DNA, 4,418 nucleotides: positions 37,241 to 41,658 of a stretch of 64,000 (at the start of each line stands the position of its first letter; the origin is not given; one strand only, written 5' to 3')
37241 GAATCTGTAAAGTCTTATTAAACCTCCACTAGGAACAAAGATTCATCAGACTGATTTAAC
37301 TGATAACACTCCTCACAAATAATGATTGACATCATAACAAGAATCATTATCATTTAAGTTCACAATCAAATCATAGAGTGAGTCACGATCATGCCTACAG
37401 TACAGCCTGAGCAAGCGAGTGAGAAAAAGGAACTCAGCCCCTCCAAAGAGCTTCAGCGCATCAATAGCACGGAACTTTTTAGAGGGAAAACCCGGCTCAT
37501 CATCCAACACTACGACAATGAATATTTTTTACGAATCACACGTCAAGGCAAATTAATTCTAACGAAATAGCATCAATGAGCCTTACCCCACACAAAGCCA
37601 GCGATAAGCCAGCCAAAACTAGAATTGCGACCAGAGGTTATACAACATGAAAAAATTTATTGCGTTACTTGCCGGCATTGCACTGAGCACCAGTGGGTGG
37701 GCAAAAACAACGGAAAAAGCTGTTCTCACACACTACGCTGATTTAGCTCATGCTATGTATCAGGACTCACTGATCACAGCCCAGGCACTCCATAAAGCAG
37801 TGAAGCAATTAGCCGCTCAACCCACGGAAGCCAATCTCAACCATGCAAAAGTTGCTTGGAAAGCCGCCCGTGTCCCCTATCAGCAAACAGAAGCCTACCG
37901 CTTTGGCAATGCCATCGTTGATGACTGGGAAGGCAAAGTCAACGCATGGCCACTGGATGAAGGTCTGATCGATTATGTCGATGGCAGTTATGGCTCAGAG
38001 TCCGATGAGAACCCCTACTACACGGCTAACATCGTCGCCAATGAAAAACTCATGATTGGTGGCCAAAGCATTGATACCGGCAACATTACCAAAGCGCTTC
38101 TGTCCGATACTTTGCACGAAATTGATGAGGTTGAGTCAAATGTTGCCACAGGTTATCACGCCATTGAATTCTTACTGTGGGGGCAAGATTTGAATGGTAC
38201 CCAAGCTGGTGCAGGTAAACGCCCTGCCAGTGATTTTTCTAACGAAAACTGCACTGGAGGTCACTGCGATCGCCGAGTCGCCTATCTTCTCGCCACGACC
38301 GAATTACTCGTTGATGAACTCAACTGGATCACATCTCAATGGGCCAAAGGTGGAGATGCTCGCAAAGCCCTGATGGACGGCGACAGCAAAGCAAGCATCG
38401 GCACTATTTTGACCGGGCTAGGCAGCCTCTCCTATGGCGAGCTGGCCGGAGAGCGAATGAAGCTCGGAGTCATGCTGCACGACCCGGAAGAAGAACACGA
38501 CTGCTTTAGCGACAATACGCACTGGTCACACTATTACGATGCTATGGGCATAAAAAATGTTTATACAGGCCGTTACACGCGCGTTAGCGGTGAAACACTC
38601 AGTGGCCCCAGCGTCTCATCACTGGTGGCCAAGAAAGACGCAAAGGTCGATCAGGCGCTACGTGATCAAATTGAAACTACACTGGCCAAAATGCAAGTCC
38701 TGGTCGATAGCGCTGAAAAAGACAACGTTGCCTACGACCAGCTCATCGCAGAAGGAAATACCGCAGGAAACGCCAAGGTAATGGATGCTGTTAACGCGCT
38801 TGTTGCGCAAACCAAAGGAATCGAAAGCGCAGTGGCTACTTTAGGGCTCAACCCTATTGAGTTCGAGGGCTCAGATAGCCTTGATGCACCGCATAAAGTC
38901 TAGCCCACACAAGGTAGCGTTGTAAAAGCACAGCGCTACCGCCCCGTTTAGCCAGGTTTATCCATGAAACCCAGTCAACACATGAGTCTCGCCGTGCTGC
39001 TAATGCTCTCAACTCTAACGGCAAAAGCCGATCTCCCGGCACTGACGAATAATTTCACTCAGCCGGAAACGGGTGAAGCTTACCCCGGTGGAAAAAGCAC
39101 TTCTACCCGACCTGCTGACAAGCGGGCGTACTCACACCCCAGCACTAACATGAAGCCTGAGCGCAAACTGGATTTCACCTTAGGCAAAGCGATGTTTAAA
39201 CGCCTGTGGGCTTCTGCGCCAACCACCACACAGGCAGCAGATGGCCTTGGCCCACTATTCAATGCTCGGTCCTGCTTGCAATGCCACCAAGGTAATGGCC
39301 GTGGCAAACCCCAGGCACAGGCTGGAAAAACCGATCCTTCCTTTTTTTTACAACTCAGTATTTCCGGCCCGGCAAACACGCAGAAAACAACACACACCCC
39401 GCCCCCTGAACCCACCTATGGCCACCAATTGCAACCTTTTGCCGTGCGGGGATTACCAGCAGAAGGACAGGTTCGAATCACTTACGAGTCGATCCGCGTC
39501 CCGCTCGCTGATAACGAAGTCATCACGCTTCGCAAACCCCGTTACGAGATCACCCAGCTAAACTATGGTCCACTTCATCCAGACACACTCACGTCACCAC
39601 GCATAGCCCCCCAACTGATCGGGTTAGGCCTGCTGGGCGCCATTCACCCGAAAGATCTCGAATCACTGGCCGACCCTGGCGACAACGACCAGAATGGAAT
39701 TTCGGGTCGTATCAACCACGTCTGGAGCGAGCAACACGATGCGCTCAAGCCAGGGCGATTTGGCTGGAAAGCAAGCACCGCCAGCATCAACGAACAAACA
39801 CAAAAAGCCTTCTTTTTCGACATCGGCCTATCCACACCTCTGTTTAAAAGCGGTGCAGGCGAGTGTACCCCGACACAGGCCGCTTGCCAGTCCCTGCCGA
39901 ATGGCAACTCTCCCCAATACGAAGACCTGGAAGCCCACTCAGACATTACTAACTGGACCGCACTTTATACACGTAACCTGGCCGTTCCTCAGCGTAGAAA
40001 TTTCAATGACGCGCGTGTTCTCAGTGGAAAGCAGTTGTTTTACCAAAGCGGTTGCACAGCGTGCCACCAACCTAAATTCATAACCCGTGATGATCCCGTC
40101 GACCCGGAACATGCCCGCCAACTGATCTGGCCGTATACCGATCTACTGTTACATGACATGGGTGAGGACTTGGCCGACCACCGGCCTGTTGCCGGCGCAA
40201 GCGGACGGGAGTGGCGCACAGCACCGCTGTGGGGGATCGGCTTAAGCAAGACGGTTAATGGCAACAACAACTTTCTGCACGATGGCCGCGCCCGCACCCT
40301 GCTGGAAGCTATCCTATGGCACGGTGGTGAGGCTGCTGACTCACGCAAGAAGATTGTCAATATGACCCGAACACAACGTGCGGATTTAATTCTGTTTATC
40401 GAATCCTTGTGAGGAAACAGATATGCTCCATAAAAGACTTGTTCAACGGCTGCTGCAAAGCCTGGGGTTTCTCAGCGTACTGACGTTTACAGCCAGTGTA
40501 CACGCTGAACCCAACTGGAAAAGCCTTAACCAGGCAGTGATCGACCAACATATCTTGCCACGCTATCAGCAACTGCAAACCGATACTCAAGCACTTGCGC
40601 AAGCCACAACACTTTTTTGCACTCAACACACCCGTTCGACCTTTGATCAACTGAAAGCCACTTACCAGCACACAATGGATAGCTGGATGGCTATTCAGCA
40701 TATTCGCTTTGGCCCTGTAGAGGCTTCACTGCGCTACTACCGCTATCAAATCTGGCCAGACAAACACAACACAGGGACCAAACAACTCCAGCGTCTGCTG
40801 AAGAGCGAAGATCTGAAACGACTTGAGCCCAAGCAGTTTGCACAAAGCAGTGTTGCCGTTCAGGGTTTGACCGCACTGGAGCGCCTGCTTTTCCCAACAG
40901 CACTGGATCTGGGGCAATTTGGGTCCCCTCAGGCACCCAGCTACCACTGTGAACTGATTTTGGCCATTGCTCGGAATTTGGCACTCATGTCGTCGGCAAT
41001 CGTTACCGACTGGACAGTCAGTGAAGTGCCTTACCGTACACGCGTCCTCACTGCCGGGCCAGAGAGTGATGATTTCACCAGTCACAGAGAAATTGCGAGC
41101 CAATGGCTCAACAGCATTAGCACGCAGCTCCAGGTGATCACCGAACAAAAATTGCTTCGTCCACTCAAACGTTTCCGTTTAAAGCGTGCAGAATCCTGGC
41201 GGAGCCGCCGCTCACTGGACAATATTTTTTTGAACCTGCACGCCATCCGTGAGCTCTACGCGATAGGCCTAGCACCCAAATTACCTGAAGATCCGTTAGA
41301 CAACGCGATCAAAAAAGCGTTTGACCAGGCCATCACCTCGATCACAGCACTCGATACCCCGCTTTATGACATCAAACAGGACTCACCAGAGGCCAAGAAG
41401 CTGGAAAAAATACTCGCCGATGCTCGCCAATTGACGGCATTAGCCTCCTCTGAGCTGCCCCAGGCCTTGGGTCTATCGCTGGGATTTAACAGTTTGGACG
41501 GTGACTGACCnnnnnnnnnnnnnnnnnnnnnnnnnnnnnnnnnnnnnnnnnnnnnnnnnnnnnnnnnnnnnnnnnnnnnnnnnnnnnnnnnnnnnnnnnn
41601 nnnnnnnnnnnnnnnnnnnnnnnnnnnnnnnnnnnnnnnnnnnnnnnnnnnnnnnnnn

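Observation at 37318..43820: Fur-box-preceded six-gene operon: hemP, imelysin, DUF1111 dihaem protein, imelysin-like, DUF1513, cytochrome c peroxidase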

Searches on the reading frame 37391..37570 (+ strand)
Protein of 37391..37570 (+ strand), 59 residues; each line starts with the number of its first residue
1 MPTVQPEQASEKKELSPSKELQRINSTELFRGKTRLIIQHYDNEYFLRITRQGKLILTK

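Call 3: search_protein_families(library=pfam, proteins=[window:37391-37570:+], max_evalue=0.01)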
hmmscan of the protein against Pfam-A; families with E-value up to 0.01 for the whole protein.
window:37391-37570:+ (59 aa): 1 family
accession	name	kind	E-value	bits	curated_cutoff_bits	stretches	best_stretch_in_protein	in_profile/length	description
PF10636.14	hemP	-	1e-16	60.9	25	1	23-59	1-37/37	Hemin uptake protein hemP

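Call 4: search_protein_families(library=ncbifam, proteins=[window:37391-37570:+], max_evalue=0.01)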
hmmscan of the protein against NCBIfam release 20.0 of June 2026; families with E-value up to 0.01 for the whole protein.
window:37391-37570:+ (59 aa): 1 family
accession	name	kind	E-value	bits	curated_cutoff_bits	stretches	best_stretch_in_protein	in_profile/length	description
NF007559.0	PRK10183.1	equivalog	1.5e-11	44.5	77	1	5-59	10-63/63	hypothetical protein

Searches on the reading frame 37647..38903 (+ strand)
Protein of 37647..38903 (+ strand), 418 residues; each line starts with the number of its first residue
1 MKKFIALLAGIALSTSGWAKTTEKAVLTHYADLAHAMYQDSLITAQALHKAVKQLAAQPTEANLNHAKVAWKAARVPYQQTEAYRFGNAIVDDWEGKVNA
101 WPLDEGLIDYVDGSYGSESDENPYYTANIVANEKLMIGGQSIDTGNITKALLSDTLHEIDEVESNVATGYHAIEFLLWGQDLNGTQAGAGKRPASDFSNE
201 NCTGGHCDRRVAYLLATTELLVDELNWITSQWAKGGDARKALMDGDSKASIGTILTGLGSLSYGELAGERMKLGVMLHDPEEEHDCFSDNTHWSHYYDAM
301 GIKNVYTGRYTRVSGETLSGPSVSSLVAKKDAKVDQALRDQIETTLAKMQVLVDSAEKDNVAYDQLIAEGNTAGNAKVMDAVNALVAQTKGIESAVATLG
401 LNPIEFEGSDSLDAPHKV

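Call 3: search_protein_families(library=pfam, proteins=[window:37647-38903:+], max_evalue=0.01)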
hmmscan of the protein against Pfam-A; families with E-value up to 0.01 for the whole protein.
window:37647-38903:+ (418 aa): 1 family
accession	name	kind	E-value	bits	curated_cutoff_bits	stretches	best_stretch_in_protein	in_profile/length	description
PF09375.15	Peptidase_M75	-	5.8e-85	285.8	23.5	1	34-390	1-286/288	Imelysin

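Call 4: search_protein_families(library=ncbifam, proteins=[window:37647-38903:+], max_evalue=0.01)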
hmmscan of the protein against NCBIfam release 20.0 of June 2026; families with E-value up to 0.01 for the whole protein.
window:37647-38903:+ (418 aa): 2 families
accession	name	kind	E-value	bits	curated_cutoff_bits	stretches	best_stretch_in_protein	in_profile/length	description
NF047655.1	ImlysnLruBLepto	equivalog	7.1e-40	137.1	850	1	15-328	40-352/441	imelysin LruB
NF041757.1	EfeO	equivalog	0.00027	20.1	270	0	19-83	111-175/359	iron uptake system protein EfeO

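Call 27: search_solved_structures(query=window:37647-38903:+, max_evalue=0.01)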
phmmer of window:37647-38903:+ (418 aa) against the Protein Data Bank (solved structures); distinct sequences matched with E-value up to 0.01: 3.
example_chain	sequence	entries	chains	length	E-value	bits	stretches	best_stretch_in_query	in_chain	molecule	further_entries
7xrx_A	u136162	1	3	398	5e-122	411.1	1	22-410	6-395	Insulin-cleaving metalloproteinase outer membrane protein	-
4ecg_A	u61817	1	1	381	3.8e-09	39.4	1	25-111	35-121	Putative iron-regulated protein A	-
3n8u_A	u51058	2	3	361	4.9e-06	29.2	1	25-111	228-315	imelysin peptidase | Imelysin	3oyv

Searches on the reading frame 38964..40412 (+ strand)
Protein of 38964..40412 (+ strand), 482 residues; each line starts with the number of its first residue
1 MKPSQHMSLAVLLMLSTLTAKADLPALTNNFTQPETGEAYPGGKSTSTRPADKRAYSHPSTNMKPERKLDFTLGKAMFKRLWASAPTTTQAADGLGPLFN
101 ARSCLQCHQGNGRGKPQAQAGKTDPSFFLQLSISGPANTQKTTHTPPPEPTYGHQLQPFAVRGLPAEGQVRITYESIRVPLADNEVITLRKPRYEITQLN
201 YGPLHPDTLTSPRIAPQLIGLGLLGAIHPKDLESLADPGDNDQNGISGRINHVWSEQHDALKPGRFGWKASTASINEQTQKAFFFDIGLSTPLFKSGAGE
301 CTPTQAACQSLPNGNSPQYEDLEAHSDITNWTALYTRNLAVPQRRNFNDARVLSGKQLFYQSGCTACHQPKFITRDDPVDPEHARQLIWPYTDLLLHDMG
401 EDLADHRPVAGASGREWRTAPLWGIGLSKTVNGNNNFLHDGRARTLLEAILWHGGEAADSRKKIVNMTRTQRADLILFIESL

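Call 3: search_protein_families(library=pfam, proteins=[window:38964-40412:+], max_evalue=0.01)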
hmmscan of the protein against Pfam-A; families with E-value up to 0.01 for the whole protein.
window:38964-40412:+ (482 aa): 4 families
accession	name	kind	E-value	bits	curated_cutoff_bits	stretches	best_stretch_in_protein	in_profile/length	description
PF06537.16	DHOR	-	1.3e-85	288.2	22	1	49-482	16-499/499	Di-haem oxidoreductase, putative peroxidase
PF00034.26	Cytochrom_C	-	2.1e-09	39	21.3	1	98-151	7-64/90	Cytochrome c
PF13442.11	Cytochrome_CBB3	-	0.00097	19.9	27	0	98-130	9-39/68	Cytochrome C oxidase, cbb3-type, subunit III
PF09699.15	Paired_CXXCH_1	-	0.0043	17.2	20.6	0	362-371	6-16/41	Doubled CXXCH motif (Paired_CXXCH_1)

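Call 4: search_protein_families(library=ncbifam, proteins=[window:38964-40412:+], max_evalue=0.01)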
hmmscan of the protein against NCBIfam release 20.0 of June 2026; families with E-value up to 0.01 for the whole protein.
window:38964-40412:+ (482 aa): 1 family
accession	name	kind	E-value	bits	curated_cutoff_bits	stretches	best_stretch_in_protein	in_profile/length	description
TIGR00782.1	ccoP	equivalog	0.0014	18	179.95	0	324-369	178-219/285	cytochrome-c oxidase, cbb3-type subunit III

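Call 25: search_solved_structures(query=window:38964-40412:+, max_evalue=0.01)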
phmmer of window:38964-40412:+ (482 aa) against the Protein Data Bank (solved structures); distinct sequences matched with E-value up to 0.01: 0.

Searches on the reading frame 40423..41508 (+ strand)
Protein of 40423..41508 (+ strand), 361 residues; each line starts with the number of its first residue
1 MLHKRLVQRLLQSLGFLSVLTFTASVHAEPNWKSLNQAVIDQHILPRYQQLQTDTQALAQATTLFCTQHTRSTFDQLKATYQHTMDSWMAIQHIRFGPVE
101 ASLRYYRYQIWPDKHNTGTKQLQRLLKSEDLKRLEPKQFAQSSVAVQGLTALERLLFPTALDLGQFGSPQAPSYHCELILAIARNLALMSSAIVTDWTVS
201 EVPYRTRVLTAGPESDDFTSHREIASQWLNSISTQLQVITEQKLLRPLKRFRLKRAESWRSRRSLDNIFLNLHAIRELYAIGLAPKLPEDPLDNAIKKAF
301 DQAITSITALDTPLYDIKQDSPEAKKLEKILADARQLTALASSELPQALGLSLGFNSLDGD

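Call 3: search_protein_families(library=pfam, proteins=[window:40423-41508:+], max_evalue=0.01)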
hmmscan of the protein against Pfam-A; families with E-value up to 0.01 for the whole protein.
window:40423-41508:+ (361 aa): 1 family
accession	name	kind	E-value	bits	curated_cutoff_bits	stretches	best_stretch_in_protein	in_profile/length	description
PF09375.15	Peptidase_M75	-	4e-47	161.6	23.5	1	44-338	1-285/288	Imelysin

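Call 4: search_protein_families(library=ncbifam, proteins=[window:40423-41508:+], max_evalue=0.01)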
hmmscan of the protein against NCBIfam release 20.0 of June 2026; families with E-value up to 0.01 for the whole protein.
window:40423-41508:+ (361 aa): 0 families

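Call 28: search_solved_structures(query=window:40423-41508:+, max_evalue=0.01)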
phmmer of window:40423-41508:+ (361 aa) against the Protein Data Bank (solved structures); distinct sequences matched with E-value up to 0.01: 2.
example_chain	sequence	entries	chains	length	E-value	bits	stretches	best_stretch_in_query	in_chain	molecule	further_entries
3pf0_A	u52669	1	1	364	3.4e-08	36.4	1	38-361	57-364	Imelysin-like protein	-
3n8u_A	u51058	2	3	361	0.0038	19.9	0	39-158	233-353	imelysin peptidase | Imelysin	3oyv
